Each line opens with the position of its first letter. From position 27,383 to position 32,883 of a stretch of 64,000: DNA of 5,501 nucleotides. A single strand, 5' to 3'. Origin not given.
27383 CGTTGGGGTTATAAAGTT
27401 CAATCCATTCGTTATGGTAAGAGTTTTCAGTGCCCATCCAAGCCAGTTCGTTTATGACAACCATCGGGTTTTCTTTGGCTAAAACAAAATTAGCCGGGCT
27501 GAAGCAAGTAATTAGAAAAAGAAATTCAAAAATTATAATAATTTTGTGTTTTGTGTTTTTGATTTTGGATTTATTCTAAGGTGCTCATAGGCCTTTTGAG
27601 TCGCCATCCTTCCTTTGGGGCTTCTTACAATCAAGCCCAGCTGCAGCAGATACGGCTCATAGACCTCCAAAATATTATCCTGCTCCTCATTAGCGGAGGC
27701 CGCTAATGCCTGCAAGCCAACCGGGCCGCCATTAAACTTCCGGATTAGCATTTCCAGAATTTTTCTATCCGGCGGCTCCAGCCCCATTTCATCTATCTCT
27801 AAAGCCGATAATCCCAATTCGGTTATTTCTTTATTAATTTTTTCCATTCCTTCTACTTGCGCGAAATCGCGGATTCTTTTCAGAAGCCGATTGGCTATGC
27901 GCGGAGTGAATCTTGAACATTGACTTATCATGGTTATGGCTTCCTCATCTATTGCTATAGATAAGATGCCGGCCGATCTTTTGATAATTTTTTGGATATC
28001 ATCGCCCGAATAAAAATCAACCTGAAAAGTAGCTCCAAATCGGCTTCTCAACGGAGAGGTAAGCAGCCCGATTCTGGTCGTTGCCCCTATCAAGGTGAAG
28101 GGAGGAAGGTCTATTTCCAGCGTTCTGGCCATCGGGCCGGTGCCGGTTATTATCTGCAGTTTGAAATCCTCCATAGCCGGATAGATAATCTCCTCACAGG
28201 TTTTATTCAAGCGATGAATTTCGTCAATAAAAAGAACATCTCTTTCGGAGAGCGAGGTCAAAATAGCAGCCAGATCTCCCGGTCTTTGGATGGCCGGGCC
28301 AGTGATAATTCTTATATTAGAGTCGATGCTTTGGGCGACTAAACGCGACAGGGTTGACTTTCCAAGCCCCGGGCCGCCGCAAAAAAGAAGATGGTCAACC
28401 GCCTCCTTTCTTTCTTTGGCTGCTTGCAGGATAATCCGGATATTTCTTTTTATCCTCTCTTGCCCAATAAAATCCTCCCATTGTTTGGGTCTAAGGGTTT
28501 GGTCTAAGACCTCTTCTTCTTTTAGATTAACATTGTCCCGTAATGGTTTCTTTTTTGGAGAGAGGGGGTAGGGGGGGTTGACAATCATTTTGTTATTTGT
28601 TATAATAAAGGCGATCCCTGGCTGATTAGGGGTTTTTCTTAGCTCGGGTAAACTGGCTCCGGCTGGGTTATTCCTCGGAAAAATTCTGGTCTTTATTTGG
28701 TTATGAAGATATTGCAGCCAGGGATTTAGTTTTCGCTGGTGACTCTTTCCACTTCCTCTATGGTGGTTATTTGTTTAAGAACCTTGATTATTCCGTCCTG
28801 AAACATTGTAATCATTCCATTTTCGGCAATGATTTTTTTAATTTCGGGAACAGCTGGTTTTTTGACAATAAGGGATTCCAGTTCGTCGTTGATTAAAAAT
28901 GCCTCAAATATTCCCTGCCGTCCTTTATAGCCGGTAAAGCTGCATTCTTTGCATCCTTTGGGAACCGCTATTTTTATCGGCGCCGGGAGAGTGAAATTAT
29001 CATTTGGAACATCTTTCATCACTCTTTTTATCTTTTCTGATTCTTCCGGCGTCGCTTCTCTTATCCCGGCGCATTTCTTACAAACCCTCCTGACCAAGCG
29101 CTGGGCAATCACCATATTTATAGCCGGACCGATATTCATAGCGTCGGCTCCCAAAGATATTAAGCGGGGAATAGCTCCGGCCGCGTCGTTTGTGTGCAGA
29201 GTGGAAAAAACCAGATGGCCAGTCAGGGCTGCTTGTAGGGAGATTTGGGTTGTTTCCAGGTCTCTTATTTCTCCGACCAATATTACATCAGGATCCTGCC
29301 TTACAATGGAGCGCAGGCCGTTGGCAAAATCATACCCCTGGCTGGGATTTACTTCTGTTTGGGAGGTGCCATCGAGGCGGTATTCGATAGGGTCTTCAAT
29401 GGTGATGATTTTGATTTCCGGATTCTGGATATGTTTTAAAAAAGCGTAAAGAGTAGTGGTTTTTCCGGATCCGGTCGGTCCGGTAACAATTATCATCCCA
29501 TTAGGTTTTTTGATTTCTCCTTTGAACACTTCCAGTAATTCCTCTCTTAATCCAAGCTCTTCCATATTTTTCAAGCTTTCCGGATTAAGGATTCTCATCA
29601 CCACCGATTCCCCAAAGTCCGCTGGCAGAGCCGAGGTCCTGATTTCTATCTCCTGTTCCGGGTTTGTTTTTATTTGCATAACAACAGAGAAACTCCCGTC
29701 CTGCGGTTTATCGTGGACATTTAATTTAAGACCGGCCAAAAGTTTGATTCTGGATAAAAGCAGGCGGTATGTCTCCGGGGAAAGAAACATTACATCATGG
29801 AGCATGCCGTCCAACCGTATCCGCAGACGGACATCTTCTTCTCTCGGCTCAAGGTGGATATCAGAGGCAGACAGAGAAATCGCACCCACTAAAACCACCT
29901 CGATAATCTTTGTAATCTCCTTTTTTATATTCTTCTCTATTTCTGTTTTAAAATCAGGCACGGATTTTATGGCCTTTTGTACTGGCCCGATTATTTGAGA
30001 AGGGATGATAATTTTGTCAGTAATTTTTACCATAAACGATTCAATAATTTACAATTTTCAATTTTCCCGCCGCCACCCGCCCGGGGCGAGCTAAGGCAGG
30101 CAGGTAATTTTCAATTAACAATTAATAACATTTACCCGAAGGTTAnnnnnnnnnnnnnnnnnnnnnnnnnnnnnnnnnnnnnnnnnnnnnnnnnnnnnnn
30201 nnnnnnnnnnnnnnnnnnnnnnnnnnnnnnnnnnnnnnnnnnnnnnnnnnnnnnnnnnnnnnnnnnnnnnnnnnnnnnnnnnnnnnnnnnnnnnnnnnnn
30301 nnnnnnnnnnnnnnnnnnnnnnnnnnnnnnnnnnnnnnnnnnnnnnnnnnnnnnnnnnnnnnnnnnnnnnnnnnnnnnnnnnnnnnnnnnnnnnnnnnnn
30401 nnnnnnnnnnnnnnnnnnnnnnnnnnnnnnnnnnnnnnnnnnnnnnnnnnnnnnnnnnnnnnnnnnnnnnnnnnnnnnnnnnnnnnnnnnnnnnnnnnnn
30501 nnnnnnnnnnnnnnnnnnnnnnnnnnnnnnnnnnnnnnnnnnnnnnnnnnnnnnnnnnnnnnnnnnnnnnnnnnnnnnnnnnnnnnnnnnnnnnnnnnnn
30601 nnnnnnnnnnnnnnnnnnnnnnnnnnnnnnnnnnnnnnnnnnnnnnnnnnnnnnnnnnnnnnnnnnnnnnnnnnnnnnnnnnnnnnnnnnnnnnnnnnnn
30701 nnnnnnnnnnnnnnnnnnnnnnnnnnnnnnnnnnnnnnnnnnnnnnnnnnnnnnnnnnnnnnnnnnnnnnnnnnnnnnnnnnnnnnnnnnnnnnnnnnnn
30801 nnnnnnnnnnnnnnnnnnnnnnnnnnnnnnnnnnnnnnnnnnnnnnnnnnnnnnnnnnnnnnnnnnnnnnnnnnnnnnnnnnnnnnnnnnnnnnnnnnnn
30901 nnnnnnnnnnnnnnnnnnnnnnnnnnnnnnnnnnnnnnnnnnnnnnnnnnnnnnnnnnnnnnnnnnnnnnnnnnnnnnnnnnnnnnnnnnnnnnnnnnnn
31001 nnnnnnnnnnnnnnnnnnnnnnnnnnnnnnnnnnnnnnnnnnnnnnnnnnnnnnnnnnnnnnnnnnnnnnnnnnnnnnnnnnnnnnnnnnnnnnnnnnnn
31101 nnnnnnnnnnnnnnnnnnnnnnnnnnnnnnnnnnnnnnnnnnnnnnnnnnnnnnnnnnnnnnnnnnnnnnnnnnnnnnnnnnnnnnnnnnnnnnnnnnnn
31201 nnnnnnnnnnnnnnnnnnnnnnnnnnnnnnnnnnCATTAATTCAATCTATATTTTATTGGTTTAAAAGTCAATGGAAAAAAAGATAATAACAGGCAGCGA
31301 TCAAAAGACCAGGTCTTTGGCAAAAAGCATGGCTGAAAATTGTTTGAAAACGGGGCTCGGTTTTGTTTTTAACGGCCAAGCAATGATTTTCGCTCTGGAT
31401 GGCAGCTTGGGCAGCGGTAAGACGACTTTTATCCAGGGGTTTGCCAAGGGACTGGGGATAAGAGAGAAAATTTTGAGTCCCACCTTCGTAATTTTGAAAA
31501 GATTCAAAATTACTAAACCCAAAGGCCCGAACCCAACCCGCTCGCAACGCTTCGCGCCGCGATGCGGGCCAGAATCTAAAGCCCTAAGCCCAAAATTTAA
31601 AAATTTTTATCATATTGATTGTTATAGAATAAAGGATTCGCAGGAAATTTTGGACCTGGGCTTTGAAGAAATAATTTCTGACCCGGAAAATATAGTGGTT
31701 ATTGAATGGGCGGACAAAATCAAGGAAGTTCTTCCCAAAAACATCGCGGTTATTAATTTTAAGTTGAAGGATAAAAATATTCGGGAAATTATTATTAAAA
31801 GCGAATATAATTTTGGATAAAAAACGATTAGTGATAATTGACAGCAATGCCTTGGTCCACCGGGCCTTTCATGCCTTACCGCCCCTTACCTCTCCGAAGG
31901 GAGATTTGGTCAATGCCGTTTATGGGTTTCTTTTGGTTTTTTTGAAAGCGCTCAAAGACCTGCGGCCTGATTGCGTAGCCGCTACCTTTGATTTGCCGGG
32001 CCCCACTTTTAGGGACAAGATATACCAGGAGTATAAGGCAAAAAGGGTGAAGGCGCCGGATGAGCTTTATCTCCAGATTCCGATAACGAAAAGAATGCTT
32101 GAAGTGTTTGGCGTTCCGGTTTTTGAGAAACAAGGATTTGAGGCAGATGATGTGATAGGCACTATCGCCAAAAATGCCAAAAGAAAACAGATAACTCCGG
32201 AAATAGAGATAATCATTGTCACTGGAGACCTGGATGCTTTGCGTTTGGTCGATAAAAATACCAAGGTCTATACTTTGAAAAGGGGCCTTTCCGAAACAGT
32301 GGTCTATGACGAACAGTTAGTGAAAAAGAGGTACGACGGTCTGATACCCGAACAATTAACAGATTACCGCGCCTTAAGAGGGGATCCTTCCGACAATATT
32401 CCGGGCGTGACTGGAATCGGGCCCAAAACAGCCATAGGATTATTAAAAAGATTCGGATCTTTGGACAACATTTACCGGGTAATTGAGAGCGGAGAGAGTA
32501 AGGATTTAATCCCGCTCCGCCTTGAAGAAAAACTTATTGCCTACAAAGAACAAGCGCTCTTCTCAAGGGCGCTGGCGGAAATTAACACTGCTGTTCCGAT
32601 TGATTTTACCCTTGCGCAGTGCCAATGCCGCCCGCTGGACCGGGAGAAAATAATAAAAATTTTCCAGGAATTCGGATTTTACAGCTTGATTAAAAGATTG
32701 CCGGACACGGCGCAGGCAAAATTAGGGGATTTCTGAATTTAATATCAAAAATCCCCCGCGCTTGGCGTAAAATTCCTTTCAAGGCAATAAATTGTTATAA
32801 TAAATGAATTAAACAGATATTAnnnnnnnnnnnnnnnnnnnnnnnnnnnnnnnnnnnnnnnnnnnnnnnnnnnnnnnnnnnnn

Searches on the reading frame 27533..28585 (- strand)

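Call 65: search_protein_families(library=pfam, max_evalue=0.0001, proteins=[window:27533-28585:-])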
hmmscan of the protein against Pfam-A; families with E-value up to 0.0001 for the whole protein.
window:27533-28585:- (350 aa): 7 families
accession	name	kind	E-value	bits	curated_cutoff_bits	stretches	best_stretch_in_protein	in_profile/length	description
PF05496.18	RuvB_N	-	4.1e-70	235.1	27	1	31-187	1-157/159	Holliday junction DNA helicase RuvB P-loop domain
PF17864.7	AAA_lid_4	-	2.3e-25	88.6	27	1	192-265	1-74/74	RuvB AAA lid domain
PF05491.19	RuvB_C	-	2.9e-25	88.4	24.7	1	266-336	1-71/72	RuvB C-terminal winged helix domain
PF00004.35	AAA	-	3.8e-17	63.4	21.2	1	66-189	1-129/131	ATPase family associated with various cellular activities (AAA)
PF07728.20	AAA_5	-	4.3e-08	33.7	22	1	65-183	1-139/139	AAA domain (dynein-related subfamily)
PF01078.27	Mg_chelatase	-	1.8e-05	24.7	20.3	0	89-146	86-138/207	Magnesium chelatase, subunit ChlI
PF06068.19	TIP49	-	4.2e-05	23.3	23.8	0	28-92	14-79/347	TIP49 P-loop domain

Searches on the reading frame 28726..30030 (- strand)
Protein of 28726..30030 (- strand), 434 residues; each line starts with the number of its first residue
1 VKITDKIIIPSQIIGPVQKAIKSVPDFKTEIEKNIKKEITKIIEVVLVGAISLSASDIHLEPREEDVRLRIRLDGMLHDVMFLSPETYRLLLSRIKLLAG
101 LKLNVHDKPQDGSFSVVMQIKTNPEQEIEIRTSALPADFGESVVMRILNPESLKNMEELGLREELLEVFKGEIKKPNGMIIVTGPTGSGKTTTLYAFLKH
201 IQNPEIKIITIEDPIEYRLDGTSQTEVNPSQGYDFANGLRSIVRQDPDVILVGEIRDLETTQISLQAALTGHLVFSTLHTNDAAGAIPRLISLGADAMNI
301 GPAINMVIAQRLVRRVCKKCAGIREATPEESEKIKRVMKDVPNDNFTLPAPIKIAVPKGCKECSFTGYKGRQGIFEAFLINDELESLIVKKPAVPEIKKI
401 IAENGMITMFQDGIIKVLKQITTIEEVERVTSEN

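Call 65: search_protein_families(library=pfam, max_evalue=0.0001, proteins=[window:28726-30030:-])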
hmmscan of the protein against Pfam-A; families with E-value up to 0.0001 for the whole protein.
window:28726-30030:- (434 aa): 2 families
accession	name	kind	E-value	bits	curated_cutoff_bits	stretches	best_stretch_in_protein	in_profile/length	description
PF00437.27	T2SSE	-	3.3e-113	378.5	24.9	1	37-429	6-370/370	Type II/IV secretion system protein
PF25199.1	nSTAND_NTPase5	-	7.5e-05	23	34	0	163-222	26-87/145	Novel STAND NTPase 5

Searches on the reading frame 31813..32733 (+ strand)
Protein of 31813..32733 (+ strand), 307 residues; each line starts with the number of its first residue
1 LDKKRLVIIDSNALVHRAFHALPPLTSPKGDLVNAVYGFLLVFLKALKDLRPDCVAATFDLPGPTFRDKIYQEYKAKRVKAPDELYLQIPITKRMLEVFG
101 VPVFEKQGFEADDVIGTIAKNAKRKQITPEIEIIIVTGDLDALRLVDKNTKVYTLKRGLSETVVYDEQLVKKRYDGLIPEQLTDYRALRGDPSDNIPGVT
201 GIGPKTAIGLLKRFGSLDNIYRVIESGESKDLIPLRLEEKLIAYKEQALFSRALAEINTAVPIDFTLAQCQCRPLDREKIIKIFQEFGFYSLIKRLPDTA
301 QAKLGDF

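Call 65: search_protein_families(library=pfam, max_evalue=0.0001, proteins=[window:31813-32733:+])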
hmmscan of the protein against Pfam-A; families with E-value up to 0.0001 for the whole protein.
window:31813-32733:+ (307 aa): 2 families
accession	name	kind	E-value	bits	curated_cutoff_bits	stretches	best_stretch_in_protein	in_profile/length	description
PF02739.22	5_3_exonuc_N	-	2e-49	167.9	34.3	1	5-174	1-163/164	5'-3' exonuclease, N-terminal resolvase-like domain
PF01367.25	5_3_exonuc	-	4.7e-30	104.4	40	1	179-277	3-96/97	5'-3' exonuclease, C-terminal SAM fold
